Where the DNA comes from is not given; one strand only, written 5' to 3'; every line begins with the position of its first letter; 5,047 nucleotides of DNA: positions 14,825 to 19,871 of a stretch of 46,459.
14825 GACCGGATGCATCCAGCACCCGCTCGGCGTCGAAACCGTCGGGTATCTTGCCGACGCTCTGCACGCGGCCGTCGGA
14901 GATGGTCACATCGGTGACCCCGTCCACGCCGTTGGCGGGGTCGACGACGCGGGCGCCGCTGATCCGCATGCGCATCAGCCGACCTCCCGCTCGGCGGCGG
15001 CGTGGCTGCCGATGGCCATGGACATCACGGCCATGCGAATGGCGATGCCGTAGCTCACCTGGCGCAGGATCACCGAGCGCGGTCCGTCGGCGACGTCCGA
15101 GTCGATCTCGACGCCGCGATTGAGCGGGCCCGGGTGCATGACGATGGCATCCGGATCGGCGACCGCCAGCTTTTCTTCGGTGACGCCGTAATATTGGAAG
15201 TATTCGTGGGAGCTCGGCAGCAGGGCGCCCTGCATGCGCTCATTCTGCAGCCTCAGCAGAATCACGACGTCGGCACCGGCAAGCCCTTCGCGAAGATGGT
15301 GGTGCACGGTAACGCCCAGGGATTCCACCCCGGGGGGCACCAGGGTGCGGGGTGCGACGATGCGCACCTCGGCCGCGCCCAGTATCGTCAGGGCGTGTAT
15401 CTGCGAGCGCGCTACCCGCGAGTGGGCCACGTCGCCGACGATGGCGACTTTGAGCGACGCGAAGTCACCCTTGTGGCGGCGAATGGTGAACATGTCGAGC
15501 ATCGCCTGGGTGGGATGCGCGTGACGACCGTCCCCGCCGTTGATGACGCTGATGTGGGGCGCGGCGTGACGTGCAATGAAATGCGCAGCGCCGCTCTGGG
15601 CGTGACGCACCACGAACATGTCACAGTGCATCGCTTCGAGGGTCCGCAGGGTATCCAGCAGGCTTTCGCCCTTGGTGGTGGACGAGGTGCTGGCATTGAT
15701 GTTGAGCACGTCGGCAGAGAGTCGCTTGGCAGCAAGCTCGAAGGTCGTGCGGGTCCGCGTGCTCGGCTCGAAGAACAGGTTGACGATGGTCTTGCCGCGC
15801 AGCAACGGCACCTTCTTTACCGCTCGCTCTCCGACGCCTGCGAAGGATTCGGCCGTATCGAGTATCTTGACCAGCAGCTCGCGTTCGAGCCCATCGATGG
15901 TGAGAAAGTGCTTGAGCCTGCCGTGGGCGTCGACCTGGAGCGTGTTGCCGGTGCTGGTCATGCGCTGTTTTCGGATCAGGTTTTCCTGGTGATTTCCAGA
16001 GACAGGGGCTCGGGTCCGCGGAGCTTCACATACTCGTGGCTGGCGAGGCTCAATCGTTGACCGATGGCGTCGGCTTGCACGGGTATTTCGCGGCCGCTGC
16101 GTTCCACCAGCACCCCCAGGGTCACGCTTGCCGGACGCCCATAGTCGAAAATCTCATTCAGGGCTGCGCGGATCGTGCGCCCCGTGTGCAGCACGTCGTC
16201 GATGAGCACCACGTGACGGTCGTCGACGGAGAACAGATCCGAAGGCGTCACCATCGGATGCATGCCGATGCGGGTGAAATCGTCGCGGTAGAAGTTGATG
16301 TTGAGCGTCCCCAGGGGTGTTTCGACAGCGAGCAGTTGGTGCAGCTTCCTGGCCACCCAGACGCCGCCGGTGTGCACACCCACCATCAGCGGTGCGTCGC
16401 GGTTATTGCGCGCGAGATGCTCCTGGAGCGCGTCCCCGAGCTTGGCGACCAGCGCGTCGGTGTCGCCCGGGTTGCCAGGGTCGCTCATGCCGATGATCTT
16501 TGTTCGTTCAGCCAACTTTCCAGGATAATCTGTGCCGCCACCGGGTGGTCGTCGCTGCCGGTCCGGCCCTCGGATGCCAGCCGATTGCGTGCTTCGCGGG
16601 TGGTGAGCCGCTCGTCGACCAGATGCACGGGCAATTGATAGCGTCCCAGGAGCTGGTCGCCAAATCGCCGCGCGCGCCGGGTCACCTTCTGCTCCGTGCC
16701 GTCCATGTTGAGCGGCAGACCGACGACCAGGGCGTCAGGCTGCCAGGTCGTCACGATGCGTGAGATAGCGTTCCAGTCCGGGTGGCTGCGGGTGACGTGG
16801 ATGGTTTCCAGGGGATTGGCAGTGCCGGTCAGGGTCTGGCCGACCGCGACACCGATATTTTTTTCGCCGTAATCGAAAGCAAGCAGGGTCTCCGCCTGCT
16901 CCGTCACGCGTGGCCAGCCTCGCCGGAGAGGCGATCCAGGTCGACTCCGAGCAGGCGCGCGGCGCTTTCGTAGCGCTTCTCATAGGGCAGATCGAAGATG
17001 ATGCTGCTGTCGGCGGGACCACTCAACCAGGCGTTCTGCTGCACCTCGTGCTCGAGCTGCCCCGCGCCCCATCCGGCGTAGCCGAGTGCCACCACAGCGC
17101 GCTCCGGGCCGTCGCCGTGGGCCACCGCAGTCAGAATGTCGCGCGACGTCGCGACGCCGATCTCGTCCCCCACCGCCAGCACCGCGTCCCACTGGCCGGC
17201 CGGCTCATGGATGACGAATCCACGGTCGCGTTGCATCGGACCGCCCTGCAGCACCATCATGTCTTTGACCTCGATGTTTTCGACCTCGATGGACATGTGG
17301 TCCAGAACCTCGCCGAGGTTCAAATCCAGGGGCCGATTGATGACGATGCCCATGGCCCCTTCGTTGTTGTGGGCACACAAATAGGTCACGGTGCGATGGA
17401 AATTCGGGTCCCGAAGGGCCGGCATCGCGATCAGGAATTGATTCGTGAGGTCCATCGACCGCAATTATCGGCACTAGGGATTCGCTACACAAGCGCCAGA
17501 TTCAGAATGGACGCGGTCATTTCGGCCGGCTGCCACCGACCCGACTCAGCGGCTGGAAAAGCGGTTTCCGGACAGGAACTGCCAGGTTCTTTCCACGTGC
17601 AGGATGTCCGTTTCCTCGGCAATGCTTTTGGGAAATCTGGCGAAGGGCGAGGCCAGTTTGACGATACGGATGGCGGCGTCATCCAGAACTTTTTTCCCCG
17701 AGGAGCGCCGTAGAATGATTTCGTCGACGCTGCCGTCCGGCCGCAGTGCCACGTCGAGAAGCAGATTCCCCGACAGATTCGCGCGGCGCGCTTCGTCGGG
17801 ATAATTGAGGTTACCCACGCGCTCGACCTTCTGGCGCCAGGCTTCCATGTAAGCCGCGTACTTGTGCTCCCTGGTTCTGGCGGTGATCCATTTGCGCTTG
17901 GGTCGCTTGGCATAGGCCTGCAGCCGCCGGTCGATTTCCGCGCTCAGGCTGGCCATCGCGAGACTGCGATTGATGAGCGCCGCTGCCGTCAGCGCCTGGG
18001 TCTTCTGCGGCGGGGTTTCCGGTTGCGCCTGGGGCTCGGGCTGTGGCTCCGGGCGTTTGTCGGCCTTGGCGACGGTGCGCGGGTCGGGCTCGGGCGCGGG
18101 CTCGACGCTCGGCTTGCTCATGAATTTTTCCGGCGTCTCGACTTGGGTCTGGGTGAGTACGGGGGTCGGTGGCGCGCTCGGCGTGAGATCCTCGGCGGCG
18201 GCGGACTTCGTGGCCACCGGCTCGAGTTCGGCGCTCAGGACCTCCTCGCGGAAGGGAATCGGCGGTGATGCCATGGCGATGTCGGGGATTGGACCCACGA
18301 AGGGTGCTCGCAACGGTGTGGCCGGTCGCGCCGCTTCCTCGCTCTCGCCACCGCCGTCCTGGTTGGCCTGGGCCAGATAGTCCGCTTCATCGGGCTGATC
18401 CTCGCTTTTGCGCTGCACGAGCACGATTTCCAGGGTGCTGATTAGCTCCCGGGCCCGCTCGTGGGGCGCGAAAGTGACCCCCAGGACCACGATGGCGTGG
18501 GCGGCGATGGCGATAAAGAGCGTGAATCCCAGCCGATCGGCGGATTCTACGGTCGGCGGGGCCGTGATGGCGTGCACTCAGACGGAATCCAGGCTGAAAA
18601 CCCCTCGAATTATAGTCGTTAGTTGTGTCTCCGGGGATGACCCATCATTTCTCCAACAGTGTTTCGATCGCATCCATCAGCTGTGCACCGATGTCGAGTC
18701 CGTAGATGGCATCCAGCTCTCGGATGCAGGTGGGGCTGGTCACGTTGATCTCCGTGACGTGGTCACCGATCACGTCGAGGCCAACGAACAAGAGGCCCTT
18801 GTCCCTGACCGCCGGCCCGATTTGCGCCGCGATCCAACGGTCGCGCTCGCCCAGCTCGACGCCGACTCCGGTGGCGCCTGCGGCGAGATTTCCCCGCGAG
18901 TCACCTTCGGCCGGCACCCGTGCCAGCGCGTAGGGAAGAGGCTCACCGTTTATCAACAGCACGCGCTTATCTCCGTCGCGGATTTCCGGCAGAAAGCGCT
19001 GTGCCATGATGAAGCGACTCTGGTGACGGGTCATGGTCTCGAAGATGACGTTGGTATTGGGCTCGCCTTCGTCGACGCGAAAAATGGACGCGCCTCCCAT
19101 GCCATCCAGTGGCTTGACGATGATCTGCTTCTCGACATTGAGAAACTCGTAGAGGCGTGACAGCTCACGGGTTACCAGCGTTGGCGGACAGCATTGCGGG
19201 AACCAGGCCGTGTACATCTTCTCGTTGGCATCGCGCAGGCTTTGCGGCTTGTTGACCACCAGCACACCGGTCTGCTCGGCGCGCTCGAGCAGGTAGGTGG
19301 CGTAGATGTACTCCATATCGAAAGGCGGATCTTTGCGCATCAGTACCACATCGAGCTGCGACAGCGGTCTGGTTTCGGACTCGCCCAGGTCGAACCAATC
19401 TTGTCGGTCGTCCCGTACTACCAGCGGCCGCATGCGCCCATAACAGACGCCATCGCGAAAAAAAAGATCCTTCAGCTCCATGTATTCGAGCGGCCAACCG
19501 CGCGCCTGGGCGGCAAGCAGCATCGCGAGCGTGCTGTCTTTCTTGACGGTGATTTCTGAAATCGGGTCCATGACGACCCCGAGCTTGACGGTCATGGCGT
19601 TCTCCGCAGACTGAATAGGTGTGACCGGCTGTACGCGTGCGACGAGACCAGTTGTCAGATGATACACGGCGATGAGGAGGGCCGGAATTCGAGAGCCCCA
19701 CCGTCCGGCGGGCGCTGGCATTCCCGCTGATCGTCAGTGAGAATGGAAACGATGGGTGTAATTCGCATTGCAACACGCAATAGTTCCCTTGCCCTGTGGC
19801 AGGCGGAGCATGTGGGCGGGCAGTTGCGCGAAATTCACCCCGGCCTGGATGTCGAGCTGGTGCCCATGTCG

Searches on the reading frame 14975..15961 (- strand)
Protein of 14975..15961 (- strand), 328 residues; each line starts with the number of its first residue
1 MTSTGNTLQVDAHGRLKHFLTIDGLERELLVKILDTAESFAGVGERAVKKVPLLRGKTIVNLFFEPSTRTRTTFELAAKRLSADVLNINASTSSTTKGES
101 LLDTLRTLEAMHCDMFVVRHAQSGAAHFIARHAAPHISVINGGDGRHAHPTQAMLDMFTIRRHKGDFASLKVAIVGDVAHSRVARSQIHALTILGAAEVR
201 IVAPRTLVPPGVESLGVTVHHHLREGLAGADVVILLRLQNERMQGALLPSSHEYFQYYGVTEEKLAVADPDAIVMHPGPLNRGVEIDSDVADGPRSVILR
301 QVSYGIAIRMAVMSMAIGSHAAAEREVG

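Call 62: search_protein_families(library=pfam, proteins=[window:14975-15961:-], max_evalue=0.0001)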
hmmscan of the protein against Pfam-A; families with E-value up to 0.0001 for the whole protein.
window:14975-15961:- (328 aa): 2 families
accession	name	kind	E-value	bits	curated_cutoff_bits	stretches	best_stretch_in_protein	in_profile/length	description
PF02729.26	OTCace_N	-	4.4e-45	153.8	29.9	1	17-161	1-147/148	Aspartate/ornithine carbamoyltransferase, carbamoyl-P binding domain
PF00185.30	OTCace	-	4.9e-27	95.3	29.4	1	170-315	3-156/157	Aspartate/ornithine carbamoyltransferase, Asp/Orn binding domain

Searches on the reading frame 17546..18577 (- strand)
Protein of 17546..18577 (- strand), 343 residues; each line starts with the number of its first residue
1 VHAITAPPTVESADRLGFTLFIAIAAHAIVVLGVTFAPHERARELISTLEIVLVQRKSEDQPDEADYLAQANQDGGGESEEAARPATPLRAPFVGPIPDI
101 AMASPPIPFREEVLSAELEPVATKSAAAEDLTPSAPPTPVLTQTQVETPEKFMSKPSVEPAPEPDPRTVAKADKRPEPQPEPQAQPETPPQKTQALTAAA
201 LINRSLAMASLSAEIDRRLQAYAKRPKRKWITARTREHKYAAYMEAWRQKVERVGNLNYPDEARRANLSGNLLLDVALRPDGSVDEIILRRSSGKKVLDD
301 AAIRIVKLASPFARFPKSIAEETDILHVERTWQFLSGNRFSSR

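Call 71: search_protein_families(library=pfam, proteins=[window:17546-18577:-], max_evalue=0.0001)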
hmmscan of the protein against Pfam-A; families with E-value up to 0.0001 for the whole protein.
window:17546-18577:- (343 aa): 2 families
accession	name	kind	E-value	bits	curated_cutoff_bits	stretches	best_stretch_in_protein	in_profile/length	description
PF03544.19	TonB_C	-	3e-13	50.5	24.6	1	256-317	2-62/79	Gram-negative bacterial TonB protein C-terminal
PF13103.11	TonB_2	-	7.3e-05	23.3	22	0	273-316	29-72/85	TonB C terminal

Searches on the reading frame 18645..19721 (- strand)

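Call 71: search_protein_families(library=pfam, proteins=[window:18645-19721:-], max_evalue=0.0001)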
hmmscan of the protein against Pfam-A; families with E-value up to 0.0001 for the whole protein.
window:18645-19721:- (358 aa): 4 families
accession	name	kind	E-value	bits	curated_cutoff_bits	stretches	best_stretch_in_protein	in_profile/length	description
PF02955.21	GSH-S_ATP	-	9.4e-73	243.8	23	1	167-339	1-173/175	Prokaryotic glutathione synthetase, ATP-grasp domain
PF02951.20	GSH-S_N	-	1.6e-47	160.9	21.3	1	46-163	2-119/119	Prokaryotic glutathione synthetase, N-terminal domain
PF08443.16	RimK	-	4.6e-09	36.6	21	1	187-352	30-188/188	RimK-like ATP-grasp domain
PF14398.11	ATPgrasp_YheCD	-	6e-05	22.9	26.8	1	177-233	28-83/255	YheC/D like ATP-grasp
